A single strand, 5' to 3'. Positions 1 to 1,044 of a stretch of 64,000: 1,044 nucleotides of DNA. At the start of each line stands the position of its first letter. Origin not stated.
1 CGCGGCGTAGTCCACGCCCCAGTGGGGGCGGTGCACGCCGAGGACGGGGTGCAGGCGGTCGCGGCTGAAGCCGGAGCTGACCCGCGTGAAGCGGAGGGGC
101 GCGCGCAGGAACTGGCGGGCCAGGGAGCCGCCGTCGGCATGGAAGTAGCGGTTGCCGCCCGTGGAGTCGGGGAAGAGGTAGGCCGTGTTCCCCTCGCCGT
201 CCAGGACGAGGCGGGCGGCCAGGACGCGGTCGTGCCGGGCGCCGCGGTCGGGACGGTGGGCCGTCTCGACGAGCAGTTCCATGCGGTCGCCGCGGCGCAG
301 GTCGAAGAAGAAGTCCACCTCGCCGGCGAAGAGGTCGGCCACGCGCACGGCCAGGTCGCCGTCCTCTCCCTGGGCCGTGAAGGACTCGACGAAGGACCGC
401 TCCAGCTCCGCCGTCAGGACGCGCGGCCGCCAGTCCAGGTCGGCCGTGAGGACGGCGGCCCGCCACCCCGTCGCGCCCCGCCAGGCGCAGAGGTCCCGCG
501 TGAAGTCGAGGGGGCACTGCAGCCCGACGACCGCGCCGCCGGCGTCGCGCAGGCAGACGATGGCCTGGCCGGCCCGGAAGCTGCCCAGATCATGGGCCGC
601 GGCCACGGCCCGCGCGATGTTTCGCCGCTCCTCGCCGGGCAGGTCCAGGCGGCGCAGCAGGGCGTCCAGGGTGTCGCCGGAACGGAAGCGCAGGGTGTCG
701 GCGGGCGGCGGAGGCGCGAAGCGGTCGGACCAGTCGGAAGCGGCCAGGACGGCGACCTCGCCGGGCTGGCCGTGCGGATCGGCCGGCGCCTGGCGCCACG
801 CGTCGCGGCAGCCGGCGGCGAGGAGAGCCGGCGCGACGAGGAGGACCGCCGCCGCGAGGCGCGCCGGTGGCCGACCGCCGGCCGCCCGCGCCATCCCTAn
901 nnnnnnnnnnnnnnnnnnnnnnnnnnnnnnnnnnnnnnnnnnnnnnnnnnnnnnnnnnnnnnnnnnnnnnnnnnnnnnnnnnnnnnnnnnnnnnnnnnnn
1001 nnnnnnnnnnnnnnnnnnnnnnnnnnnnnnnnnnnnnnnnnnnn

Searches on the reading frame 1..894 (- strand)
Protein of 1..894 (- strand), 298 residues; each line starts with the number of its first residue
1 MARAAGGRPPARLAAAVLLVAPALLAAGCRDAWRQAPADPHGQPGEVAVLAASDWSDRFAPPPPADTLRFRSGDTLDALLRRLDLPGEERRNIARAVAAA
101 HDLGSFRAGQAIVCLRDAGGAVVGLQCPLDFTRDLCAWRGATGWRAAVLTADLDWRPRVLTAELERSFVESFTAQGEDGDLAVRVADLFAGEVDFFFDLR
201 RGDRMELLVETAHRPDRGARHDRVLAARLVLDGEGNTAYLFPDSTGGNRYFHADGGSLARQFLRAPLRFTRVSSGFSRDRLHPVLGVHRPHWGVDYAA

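Call 64: search_protein_families(library=pfam, proteins=[window:1-894:-], max_evalue=0.00001)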
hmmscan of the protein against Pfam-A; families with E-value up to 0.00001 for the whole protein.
window:1-894:- (298 aa): 1 family
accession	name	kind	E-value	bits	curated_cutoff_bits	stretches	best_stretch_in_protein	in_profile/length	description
PF19425.4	Csd3_N2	-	1.5e-07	31.8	27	1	154-277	3-121/122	Csd3 second domain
